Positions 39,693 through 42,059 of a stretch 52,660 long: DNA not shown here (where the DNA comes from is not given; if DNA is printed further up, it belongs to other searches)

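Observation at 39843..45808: Wzy_C-TPR membrane protein directly adjacent to the Ser/Thr-rich surface protein: candidate O-oligosaccharyltransferase and substrate pair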

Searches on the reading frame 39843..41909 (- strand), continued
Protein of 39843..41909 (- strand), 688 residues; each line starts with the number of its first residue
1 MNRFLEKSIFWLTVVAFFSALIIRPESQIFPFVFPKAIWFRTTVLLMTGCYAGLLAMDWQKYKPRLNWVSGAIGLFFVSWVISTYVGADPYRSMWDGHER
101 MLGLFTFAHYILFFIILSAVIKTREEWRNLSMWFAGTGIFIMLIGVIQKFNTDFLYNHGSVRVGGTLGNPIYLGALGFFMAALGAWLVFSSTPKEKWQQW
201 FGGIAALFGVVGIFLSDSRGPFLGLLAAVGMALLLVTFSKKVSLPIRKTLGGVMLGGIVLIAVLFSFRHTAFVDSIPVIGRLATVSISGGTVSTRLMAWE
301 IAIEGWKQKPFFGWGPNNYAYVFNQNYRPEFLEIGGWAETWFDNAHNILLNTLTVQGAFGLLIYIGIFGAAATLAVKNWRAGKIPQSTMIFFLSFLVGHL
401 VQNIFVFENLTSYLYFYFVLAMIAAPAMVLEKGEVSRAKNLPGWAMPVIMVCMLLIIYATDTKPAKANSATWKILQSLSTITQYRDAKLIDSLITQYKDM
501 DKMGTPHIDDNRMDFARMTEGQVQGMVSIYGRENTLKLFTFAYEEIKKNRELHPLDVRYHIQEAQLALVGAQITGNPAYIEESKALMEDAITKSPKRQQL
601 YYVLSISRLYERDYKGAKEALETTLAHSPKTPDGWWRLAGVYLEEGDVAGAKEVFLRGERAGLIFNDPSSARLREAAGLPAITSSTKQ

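Call 12: search_solved_structures(query=window:39843-41909:-, max_evalue=1, show_alignments=3)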
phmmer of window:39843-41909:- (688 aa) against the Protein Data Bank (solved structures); distinct sequences matched with E-value up to 1: 25.
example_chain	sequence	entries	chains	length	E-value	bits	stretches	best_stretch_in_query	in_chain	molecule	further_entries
9qhb_A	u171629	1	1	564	5.6e-11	44.7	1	589-657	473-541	Engineered tetratricopeptide repeat protein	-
9qhc_A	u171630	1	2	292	1.9e-06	29.7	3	587-658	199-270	Engineered tetratricopeptide repeat protein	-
8bu0_A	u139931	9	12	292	3.5e-06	28.8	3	587-657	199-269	Consensus tetratricopeptide repeat protein | Crystal structure of an 8-repeat consensus TPR superhelix with Zinc. | Monomer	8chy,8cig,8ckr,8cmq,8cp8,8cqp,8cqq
7tpg_B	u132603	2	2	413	0.00038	22.1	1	195-383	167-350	Putative cell surface polysaccharide polymerase/ligase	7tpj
8ch0_A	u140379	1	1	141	0.0019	19.8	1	587-655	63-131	Consensus tetratricopeptide repeat protein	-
2fo7_A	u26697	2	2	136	0.0021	19.7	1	587-655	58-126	SYNTHETIC CONSENSUS TPR PROTEIN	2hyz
8ump_A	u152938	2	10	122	0.0036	18.9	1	590-658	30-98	T33-ml35-redesigned-TPR-domain-fold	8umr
5hrz_A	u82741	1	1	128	0.0078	17.8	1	590-657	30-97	TPR domain protein 1na0C3_3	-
6vl6_A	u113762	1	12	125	0.0087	17.6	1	590-658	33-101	T33_dn2A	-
6v8e_A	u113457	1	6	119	0.018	16.6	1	588-657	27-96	Designed protein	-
6vfi_B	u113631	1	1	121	0.02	16.4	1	588-657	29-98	O43_dn18B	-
1na0_A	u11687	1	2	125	0.027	16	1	584-657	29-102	designed protein CTPR3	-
6vfh_A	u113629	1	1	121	0.041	15.4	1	588-655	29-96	T33_dn10A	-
9dt9_A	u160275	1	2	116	0.045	15.3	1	561-621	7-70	231_C2_TrkA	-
3kd7_A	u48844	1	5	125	0.073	14.5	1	587-657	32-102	CTPR390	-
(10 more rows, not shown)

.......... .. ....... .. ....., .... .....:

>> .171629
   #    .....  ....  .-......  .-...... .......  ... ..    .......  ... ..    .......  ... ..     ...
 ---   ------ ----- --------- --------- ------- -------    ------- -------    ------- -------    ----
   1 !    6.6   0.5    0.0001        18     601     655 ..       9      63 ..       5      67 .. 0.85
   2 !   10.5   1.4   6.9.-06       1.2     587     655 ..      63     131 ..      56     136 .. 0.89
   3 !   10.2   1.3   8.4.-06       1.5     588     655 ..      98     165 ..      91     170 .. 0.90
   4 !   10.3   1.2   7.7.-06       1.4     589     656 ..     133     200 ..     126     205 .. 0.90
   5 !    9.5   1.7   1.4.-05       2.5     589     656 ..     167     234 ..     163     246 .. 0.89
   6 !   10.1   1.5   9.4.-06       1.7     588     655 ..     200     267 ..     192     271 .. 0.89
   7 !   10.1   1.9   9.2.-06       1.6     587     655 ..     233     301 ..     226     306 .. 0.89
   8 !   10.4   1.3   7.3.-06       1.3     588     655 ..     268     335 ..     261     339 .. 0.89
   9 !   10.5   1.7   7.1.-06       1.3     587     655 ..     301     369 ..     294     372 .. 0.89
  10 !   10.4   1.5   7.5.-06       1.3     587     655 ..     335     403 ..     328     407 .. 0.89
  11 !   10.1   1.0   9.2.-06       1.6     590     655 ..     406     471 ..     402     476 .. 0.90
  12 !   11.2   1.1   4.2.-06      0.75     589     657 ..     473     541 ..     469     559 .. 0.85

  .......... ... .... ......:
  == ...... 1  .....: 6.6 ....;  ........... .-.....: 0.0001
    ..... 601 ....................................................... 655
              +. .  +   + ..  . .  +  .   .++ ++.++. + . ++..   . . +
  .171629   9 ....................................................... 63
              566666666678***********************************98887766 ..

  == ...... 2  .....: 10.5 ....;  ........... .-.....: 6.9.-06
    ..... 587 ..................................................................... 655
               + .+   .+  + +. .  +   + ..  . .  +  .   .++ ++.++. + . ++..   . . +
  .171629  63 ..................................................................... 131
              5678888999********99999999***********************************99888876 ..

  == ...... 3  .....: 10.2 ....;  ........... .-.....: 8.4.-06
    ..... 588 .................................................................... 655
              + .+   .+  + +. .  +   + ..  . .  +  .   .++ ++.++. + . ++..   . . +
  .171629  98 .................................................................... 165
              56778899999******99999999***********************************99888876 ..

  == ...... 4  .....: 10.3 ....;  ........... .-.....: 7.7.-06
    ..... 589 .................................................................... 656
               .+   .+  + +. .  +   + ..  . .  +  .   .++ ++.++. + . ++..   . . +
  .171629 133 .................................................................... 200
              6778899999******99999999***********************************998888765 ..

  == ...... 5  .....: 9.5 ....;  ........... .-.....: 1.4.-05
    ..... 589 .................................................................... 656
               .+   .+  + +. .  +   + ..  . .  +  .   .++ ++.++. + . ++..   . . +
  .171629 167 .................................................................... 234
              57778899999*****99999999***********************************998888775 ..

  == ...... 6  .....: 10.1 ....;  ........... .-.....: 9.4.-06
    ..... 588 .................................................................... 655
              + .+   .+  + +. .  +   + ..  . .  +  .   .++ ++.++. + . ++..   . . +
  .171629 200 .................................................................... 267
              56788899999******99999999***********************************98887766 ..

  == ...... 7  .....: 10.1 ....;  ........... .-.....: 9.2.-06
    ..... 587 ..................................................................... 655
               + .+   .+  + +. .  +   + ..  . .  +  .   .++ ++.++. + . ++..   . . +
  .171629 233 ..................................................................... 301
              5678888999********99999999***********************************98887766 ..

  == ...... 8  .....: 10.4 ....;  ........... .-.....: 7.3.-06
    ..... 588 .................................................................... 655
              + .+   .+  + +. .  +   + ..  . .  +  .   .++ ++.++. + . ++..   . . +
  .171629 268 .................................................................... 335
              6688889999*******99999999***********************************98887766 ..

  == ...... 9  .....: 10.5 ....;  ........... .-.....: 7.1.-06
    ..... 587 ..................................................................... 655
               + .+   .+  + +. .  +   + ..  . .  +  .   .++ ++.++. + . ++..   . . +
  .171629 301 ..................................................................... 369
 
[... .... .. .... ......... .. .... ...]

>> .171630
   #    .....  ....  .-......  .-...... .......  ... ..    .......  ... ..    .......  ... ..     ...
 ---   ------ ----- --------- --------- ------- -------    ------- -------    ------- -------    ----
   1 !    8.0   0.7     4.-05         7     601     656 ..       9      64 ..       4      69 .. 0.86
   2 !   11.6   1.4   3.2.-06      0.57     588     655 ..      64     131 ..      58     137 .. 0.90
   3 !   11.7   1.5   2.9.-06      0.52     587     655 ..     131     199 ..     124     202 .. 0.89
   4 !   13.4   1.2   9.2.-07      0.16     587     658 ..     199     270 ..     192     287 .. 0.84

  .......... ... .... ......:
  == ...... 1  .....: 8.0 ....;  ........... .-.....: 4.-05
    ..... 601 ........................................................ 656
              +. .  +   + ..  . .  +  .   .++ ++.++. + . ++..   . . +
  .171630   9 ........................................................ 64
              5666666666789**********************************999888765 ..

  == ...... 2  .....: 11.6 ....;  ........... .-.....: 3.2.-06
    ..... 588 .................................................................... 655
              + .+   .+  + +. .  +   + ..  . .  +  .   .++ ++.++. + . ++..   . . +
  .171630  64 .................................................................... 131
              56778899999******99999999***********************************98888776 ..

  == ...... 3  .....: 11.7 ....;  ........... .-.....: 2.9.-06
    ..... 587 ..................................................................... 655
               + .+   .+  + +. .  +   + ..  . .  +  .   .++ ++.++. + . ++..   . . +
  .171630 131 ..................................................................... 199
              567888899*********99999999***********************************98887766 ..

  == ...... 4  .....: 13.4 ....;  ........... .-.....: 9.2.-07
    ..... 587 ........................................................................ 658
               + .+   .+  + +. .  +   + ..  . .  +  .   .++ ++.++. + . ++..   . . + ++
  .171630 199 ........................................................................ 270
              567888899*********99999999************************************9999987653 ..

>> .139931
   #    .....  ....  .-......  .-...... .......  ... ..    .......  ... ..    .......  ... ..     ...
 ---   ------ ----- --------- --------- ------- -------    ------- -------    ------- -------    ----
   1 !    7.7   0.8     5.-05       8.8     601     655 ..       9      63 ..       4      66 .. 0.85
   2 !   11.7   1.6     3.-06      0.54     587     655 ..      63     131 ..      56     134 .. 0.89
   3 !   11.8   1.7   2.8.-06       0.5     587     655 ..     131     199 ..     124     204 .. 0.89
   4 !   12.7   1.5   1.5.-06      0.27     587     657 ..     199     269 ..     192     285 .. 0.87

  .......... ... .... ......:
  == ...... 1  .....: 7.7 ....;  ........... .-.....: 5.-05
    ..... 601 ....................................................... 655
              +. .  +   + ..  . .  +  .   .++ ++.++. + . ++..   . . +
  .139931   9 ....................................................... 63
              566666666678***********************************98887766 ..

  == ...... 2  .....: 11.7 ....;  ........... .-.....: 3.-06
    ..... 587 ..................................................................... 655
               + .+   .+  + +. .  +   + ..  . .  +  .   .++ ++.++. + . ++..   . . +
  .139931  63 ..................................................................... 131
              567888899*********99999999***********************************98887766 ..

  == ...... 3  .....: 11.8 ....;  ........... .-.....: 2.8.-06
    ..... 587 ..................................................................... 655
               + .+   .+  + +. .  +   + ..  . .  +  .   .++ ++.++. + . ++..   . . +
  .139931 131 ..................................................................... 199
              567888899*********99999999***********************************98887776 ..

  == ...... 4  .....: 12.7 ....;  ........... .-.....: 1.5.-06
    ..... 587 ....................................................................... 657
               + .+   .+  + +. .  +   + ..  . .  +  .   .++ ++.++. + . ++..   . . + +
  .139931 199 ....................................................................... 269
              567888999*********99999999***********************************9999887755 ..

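Call 13: search_protein_families(library=ncbifam, proteins=[window:39843-41909:-], max_evalue=0.01)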
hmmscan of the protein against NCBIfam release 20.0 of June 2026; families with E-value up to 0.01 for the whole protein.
window:39843-41909:- (688 aa): 1 family
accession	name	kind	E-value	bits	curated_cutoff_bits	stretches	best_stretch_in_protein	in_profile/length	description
TIGR02917.1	PEP_TPR_lipo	equivalog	0.0011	16.9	312.2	1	580-654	175-487/899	XrtA/PEP-CTERM system TPR-repeat protein PrsT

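Call 15: find_related_loci(query=A1, collection=genome_contigs, flank=10000)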
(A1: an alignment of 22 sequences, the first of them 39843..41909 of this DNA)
Query A1 (688 aa) in genome_contigs; peptide patterns used: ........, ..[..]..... (x = any residue, [..] = any of these).
207 stretches matched a pattern; 207 encode a relative of the query (tblastn E <= 1e-3); the best 80 are kept; 80 distinct loci.
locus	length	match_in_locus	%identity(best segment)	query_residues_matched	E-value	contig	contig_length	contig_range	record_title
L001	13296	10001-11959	42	1-663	7e-162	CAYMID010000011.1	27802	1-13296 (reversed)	MAG TPA_asm: uncultured Gammaproteobacteria bacterium isolate SRP342105_co2_131 genome assembly, contig: NODE_1715_lengt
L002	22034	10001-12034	42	1-688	3e-158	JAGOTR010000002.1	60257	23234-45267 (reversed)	MAG: Candidatus Magasanikiibacteriota bacterium isolate Gw_Eff_bin_437 Gw_Eff_725_length_60257_cov_13.626077, whole geno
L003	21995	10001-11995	39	1-671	6e-158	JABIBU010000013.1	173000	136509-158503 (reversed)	MAG: Candidatus Magasanikbacteria bacterium isolate SI048_bin34 k141_719798, whole genome shotgun sequence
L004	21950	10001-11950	41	1-666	5e-157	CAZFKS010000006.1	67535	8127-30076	MAG TPA_asm: uncultured Gammaproteobacteria bacterium isolate SRP257259_co1_329 genome assembly, contig: NODE_376_length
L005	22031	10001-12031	39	1-686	5e-157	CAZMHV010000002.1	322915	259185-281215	MAG TPA_asm: uncultured Gammaproteobacteria bacterium isolate SRP342105_co1_345 genome assembly, contig: NODE_23_length_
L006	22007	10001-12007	40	1-680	1e-156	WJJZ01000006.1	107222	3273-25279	MAG: Candidatus Magasanikiibacteriota bacterium isolate Bin_289 k141_1010318, whole genome shotgun sequence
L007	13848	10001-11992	41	1-671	1e-156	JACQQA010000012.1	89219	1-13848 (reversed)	MAG: Candidatus Magasanikbacteria bacterium isolate NC_groundwater_1321_Ag_S-0.2um_45_150 S_p2_S4_coassembly_k141_398610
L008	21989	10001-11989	42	1-673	4e-156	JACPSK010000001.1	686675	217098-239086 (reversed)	MAG: Candidatus Magasanikbacteria bacterium isolate NC_groundwater_703_Ag_S-0.2um_44_17 S36_SO-2_scaffold_114964, whole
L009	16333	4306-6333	40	7-682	2e-154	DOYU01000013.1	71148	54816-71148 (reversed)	MAG TPA_asm: Candidatus Magasanikiibacteriota bacterium isolate UBA12086 contig_7415, whole genome shotgun sequence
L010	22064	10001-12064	39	3-687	5e-154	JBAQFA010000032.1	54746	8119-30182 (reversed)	MAG: Candidatus Magasanikiibacteriota bacterium isolate MFD12003_ilm_asm_bin64 k127_200960, whole genome shotgun sequenc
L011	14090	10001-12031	41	1-688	2e-153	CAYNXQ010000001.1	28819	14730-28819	MAG TPA_asm: uncultured Gammaproteobacteria bacterium isolate SRP193066_co2_32 genome assembly, contig: NODE_846_length_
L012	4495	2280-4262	42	1-666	1e-156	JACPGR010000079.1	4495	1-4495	MAG: Candidatus Magasanikbacteria bacterium isolate NC_groundwater_393_Ag_B-0.1um_39_15 GD18-4_B1_scaffold_1546243, whol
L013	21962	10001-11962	41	1-665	5e-152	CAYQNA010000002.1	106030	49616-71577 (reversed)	MAG TPA_asm: uncultured Gammaproteobacteria bacterium isolate SRP278252_co2_865 genome assembly, contig: NODE_258_length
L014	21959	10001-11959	41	3-665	1e-151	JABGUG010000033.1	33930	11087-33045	MAG: Candidatus Parcubacteria bacterium isolate SI034_bin149 k141_239458, whole genome shotgun sequence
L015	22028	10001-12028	39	2-687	1e-151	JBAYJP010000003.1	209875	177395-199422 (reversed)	MAG: Candidatus Magasanikiibacteriota bacterium isolate SO_2016_GW1_59 scaffold00117_OW334_2016, whole genome shotgun se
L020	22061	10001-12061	39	1-687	8e-149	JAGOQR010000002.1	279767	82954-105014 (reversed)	MAG: Candidatus Magasanikiibacteriota bacterium isolate Gw_Bodden_bin_243 Gw_Bodden_45_length_279767_cov_14.328708, whol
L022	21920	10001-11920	40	1-653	3e-147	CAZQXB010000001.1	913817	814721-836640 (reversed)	MAG TPA_asm: uncultured Gammaproteobacteria bacterium isolate SRP300315_co1_11 genome assembly, contig: NODE_1_length_91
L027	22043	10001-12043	39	1-683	2e-146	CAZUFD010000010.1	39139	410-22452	MAG TPA_asm: uncultured Gammaproteobacteria bacterium isolate SRP269290_co6_41 genome assembly, contig: NODE_313_length_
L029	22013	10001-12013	40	2-667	3e-146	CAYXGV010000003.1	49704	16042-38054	MAG TPA_asm: uncultured Gammaproteobacteria bacterium isolate SRP178699_co1_205 genome assembly, contig: NODE_615_length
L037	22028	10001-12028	40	1-675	4e-144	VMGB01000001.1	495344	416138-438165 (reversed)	MAG: Parcubacteria group bacterium Gr01-1014_13 G01um101413_scaffold_2, whole genome shotgun sequence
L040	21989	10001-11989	39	1-671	7e-143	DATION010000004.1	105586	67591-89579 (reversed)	MAG TPA_asm: Candidatus Udaeobacter sp. isolate SMAG_U15825 k141_56720, whole genome shotgun sequence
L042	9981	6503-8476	38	15-676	1e-142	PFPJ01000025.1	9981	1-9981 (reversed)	MAG: Candidatus Magasanikbacteria bacterium CG_4_10_14_0_2_um_filter_41_10 CG_4_10_14_0.2_scaffold_3721_c, whole genome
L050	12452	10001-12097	36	1-688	6e-141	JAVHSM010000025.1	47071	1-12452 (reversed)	MAG: Candidatus Magasanikbacteria bacterium isolate WB02no7_39_12 NODE_203_length_47071_cov_7.597286, whole genome shotg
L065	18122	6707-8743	38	12-688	2e-138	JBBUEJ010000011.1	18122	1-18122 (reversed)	MAG: Patescibacteria group bacterium isolate H51-bin093_1 H51_bin093_1_000000000011, whole genome shotgun sequence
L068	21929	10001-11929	38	12-660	2e-137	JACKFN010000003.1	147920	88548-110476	MAG: Candidatus Nomurabacteria bacterium isolate HK-STAS-PATE-1 HK-STAS-PATE-1_3, whole genome shotgun sequence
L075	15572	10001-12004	37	1-665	1e-136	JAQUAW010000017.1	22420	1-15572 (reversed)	MAG: Patescibacteria group bacterium isolate STC_93 NODE_4795_length_22420_cov_3.683309_Sandtown_C, whole genome shotgun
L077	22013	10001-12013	38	5-686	4e-136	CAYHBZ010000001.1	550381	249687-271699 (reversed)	MAG TPA_asm: uncultured Gammaproteobacteria bacterium isolate ERP119702_co3_79 genome assembly, contig: NODE_1_length_55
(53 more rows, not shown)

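Call 27: predict_structure(alignment_id=A1)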
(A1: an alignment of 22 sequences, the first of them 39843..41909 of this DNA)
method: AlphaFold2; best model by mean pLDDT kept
length: 688 residues; sequences in the alignment: 22
mean_pLDDT: 85.9   pTM: 0.85
mean pLDDT of the five models: 85.9, 84.9, 82.1, 81.9, 81.7
residues with pLDDT >= 90: 339; 70-90: 275; 50-70: 55; < 50: 19
segments of 3 or more residues with pLDDT < 50: 27-32, 162-166, 431-433, 686-688
pLDDT, mean of each block of 10 residues (from residue 1): 91 91 56 71 96 91 88 95 90 73 87 95 89 91 82 66 52 84 91 86 94 84 92 90 87 90 87 79 66 77 91 86 87 68 68 91 95 94 89 94 76 89 75 58 87 94 84 88 86 94 85 90 90 93 95 90 95 92 96 93 95 95 93 92 95 93 85 90 60
secondary structure, 60 per line:
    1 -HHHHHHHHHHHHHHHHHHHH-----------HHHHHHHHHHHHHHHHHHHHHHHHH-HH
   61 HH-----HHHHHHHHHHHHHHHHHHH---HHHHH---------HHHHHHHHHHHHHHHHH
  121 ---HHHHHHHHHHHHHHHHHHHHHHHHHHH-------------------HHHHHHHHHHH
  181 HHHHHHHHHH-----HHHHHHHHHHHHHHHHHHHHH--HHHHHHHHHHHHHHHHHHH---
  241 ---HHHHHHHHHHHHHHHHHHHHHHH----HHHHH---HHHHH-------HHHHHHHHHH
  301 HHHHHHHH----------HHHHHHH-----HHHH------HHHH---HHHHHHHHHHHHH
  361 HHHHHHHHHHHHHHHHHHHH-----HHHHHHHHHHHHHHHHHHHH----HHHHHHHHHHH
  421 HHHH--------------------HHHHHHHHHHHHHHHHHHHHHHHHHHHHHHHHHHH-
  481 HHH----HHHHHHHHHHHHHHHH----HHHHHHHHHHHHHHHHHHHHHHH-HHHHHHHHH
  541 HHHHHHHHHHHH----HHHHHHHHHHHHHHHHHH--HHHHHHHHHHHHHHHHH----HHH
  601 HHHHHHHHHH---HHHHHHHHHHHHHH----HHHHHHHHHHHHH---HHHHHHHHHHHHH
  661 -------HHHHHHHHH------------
elements in order (helices of 4 or more, strands of 3 or more residues): H2-21 H33-57 H59-62 H68-86 H90-94 H104-120 H124-150 H170-190 H196-216 H219-237 H244-266 H271-275 H279-283 H291-308 H319-325 H331-334 H341-344 H348-380 H386-405 H410-424 H445-479 H488-503 H508-530 H532-552 H557-574 H577-593 H598-610 H614-627 H632-644 H648-660 H668-676
